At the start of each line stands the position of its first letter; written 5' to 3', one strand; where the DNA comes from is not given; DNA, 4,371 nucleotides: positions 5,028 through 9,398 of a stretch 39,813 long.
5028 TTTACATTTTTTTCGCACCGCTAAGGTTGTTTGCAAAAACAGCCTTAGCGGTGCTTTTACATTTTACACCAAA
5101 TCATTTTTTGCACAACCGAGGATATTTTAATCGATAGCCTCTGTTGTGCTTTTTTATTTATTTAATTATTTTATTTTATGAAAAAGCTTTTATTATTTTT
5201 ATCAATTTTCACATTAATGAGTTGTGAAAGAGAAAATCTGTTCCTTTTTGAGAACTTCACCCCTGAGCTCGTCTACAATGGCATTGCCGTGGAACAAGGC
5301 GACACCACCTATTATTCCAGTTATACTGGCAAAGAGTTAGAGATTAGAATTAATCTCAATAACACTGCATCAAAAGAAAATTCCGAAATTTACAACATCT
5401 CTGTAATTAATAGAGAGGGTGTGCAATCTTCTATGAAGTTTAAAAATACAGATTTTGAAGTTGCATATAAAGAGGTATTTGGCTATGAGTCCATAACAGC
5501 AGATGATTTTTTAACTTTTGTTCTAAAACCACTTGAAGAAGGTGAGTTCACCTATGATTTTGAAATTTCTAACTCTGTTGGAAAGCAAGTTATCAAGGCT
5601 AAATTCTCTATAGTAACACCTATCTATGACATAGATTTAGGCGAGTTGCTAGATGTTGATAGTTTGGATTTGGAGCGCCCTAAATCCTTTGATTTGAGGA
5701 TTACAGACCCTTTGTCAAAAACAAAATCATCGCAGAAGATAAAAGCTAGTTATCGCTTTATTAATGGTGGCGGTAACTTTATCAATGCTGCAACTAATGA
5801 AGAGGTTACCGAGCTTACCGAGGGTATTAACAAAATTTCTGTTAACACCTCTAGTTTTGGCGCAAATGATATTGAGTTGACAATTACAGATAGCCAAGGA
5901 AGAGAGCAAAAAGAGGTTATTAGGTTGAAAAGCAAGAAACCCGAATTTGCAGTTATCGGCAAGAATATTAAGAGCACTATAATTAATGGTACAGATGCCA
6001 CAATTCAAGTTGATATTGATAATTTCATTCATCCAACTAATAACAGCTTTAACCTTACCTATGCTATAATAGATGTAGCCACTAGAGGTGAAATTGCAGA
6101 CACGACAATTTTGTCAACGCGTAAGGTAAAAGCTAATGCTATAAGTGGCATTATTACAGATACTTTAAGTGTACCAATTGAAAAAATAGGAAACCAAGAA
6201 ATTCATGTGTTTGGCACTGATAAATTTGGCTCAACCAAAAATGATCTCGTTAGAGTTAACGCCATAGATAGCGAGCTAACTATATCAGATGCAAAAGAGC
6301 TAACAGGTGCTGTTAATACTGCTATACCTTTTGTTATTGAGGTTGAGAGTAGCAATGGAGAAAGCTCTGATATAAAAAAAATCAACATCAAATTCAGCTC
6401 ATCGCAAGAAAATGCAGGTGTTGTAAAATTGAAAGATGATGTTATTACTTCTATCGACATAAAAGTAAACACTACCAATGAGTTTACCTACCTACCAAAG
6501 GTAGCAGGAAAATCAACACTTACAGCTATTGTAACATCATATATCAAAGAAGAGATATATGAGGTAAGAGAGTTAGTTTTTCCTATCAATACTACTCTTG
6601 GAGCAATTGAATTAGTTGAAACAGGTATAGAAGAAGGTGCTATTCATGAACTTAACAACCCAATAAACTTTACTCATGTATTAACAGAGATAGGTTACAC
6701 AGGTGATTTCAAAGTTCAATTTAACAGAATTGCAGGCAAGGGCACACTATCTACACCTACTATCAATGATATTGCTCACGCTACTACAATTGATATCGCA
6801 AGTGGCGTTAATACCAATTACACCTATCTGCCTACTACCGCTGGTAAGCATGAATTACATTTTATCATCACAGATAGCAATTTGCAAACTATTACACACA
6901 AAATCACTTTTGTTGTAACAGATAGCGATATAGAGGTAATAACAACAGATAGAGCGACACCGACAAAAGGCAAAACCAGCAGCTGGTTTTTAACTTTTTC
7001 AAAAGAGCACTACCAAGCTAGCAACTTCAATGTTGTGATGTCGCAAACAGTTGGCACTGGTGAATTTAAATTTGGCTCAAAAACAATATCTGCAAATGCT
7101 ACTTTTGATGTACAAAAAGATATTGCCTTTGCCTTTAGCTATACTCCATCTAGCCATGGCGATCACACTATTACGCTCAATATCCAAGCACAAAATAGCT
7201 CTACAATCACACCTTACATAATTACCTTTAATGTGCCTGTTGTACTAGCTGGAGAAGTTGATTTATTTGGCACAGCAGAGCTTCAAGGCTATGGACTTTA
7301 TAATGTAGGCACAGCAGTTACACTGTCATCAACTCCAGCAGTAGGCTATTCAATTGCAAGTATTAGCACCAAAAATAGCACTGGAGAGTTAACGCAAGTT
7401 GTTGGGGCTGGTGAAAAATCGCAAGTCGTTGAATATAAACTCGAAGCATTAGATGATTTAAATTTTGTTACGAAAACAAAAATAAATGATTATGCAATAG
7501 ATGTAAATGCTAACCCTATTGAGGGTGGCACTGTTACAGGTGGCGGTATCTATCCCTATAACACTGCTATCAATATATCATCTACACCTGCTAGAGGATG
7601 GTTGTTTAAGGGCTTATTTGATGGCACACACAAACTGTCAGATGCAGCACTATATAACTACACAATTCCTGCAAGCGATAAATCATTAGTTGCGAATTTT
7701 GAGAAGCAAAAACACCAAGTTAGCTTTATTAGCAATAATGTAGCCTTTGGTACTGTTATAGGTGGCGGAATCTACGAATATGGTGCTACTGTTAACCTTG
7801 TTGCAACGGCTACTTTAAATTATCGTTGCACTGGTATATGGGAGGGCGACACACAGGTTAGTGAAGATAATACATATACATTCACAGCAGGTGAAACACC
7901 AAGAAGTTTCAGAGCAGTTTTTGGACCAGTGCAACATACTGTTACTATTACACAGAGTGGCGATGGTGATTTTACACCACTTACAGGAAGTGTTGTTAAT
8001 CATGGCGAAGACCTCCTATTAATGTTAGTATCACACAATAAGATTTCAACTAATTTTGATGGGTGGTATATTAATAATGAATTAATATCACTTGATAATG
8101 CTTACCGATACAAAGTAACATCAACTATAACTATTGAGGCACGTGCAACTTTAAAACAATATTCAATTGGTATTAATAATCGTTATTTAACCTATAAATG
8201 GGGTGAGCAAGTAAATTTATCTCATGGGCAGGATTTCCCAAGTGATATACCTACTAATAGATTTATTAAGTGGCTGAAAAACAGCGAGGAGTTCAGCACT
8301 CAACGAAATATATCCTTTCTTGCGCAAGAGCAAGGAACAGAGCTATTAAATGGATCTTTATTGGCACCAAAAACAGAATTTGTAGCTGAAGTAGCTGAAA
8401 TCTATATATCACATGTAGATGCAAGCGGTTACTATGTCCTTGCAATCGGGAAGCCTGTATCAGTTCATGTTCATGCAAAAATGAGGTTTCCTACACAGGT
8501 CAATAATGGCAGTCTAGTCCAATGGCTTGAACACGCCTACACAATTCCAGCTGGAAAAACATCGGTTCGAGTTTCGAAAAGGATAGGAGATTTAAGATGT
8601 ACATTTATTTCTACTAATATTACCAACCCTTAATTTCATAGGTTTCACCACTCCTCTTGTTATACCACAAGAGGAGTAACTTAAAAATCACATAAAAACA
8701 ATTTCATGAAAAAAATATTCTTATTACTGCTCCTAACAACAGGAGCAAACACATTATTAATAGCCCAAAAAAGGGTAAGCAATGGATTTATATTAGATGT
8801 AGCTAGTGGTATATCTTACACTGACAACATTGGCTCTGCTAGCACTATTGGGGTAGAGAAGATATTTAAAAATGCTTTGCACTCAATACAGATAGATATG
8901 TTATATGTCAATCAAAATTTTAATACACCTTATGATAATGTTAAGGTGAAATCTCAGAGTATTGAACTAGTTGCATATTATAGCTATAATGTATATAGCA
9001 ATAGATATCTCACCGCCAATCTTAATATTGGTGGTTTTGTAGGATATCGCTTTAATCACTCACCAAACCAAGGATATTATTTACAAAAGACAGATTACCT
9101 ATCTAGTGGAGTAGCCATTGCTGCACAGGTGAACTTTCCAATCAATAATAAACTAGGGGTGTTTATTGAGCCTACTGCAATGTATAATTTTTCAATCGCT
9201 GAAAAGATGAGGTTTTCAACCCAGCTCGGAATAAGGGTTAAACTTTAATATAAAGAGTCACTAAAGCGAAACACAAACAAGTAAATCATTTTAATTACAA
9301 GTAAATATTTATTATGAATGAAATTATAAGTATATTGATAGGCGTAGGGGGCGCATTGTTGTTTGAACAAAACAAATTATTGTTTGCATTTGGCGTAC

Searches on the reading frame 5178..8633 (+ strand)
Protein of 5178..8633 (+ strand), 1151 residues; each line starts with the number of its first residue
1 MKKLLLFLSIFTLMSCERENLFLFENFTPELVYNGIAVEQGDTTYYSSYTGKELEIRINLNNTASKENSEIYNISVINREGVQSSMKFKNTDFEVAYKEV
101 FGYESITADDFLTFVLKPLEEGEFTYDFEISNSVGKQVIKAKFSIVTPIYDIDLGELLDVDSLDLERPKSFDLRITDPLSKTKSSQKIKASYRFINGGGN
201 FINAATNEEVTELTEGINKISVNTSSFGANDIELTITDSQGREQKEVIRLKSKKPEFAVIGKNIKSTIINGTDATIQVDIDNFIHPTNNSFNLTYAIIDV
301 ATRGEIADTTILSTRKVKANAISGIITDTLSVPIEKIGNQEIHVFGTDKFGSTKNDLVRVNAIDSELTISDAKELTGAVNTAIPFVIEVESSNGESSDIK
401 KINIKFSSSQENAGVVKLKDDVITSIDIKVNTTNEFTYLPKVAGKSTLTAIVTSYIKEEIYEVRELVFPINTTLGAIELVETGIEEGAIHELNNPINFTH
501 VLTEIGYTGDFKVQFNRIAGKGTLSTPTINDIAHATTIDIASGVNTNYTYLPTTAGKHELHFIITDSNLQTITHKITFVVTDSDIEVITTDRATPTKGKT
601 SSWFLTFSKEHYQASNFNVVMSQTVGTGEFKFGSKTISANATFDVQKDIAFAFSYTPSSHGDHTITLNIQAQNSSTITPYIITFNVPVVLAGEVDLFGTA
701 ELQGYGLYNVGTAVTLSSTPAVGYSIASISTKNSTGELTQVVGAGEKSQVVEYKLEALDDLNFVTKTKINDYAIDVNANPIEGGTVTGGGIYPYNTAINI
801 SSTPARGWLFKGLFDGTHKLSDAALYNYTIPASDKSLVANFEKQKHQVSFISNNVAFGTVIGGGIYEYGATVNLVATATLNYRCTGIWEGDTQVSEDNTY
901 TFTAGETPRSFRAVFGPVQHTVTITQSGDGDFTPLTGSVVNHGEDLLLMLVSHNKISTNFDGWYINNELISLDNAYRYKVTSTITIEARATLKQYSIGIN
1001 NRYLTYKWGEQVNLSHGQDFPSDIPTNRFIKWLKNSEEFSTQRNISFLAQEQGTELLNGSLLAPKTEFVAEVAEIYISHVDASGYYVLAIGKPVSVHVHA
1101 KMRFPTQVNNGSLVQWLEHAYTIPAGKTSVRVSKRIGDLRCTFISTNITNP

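Call 9: search_protein_families(library=pfam, proteins=[window:5178-8633:+], max_evalue=0.01)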
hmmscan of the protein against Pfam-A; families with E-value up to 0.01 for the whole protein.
window:5178-8633:+ (1151 aa): 2 families
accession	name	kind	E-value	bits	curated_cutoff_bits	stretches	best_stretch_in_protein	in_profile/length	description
PF18998.6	Flg_new_2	-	6.4e-20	71.4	23.6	2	775-844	2-72/73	Divergent InlB B-repeat domain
PF07006.16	DUF1310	-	0.0037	17.9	30.1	0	730-783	22-78/119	Protein of unknown function (DUF1310)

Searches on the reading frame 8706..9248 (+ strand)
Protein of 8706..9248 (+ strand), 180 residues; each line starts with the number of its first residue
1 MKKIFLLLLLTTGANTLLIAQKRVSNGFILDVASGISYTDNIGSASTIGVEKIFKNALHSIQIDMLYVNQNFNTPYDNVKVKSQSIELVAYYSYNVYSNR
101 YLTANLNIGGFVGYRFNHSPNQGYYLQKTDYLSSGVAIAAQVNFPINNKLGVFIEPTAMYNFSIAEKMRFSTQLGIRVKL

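Call 9: search_protein_families(library=pfam, proteins=[window:8706-9248:+], max_evalue=0.01)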
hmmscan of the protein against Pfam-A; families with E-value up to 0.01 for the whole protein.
window:8706-9248:+ (180 aa): 3 families
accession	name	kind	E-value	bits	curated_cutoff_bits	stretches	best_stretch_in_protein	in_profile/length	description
PF13568.12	OMP_b-brl_2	-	9.1e-05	23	27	1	50-162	46-156/175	Outer membrane protein beta-barrel domain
PF16946.11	Porin_OmpG_1_2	-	0.0049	16.6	23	1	55-159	85-185/294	OMPG-porin 1 family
PF03797.25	Autotransporter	-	0.0069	16.6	26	0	35-164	17-146/255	Autotransporter beta-domain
